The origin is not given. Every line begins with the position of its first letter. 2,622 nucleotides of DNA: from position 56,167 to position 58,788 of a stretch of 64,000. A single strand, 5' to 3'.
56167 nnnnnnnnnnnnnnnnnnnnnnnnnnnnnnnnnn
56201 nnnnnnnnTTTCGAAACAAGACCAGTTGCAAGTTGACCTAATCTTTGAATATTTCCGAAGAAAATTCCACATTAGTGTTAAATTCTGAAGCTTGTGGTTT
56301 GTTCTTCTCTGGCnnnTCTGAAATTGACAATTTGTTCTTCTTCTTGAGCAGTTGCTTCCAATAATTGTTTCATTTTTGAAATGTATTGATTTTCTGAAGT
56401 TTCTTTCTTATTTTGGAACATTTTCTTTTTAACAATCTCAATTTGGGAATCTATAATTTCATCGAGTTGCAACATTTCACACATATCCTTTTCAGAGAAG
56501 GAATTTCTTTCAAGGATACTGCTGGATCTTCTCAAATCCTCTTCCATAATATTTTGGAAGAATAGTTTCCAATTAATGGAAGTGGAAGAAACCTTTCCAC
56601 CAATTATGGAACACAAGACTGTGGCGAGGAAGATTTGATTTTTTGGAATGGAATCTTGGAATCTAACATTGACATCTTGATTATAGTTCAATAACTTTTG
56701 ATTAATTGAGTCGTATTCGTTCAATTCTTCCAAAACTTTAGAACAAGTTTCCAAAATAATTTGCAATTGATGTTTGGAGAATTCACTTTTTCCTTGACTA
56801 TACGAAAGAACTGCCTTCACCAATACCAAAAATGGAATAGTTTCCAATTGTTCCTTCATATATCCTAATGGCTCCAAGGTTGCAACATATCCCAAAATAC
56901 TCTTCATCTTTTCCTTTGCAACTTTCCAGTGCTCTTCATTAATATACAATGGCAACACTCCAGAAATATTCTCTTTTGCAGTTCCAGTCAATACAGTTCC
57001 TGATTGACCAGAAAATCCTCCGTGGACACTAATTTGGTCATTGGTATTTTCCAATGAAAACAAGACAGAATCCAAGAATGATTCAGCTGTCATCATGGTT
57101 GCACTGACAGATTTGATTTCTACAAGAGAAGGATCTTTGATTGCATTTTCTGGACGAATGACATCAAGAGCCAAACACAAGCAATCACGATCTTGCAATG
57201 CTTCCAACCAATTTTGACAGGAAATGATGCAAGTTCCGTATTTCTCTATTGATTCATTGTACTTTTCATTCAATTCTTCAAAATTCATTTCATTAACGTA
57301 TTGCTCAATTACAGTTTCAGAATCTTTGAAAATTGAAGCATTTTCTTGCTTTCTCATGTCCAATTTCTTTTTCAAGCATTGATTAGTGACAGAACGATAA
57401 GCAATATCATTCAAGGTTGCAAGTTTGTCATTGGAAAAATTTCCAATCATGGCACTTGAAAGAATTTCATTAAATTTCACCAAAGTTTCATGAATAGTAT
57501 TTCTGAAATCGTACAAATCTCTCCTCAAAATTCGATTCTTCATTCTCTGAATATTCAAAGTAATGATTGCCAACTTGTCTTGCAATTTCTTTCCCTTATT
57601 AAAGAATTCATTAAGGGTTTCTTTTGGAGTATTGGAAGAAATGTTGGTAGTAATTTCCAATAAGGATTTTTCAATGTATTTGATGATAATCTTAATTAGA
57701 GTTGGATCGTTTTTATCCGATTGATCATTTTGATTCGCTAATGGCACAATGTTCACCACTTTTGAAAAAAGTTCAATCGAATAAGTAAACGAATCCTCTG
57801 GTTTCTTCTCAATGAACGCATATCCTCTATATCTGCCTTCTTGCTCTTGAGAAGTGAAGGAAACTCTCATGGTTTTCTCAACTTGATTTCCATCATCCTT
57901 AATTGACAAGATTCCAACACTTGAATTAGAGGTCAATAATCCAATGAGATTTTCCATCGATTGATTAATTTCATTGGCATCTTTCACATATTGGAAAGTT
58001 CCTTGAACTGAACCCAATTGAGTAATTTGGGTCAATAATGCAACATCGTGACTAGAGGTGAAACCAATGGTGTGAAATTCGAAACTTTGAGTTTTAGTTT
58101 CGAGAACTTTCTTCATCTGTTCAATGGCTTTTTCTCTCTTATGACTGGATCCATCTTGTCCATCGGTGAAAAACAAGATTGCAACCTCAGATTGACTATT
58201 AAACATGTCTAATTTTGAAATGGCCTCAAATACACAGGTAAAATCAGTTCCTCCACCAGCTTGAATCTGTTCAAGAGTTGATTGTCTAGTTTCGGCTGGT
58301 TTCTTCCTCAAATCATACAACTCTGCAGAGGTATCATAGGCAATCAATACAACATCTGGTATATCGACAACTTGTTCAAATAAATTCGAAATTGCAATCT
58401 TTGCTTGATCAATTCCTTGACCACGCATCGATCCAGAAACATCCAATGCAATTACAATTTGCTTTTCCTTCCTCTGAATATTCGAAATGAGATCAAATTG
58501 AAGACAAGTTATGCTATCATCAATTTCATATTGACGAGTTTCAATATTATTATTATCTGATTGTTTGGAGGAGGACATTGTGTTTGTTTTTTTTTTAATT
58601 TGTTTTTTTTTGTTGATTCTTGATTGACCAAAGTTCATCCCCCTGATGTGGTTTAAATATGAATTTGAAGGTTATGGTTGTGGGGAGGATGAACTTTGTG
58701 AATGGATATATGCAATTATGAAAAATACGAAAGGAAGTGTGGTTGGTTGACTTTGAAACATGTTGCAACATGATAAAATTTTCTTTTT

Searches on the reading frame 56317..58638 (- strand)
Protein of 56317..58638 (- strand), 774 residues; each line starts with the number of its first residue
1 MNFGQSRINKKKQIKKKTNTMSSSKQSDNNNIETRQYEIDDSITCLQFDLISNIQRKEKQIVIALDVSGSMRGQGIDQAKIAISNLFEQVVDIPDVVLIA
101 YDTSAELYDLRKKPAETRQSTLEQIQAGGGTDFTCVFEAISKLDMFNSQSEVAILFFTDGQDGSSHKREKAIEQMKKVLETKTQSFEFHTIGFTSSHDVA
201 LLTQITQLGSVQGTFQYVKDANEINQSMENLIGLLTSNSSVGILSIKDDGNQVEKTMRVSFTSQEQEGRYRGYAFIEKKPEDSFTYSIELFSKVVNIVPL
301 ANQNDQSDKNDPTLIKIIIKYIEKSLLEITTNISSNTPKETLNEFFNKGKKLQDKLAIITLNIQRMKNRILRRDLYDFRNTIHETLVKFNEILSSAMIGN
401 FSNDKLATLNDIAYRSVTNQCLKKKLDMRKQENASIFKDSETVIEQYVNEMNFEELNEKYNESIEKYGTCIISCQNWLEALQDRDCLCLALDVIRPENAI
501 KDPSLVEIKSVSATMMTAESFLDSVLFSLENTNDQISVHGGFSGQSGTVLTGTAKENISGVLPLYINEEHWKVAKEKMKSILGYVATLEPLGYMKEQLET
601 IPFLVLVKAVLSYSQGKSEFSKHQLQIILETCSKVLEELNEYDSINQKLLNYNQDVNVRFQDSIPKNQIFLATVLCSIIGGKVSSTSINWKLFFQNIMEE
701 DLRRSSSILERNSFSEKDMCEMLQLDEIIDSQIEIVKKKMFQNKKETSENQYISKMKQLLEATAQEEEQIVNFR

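Call 12: search_protein_families(library=pfam, proteins=[window:56317-58638:-], max_evalue=0.001)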
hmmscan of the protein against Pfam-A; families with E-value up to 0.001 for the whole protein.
window:56317-58638:- (774 aa): 5 families
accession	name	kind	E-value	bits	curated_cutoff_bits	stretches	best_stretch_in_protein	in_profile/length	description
PF00092.34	VWA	-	2.9e-09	37.8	23.8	1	61-227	2-171/174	von Willebrand factor type A domain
PF13519.12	VWA_2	-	4.9e-08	34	27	1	61-161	1-107/107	von Willebrand factor type A domain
PF13768.12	VWA_3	-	1.8e-06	28.5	27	1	60-209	2-149/155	von Willebrand factor type A domain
PF09967.15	DUF2201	-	3.7e-05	24.3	26.4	1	61-144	1-79/123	VWA-like domain (DUF2201)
PF05762.20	VWA_CoxE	-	0.00052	20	26.4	0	55-176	53-173/222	VWA domain containing CoxE-like protein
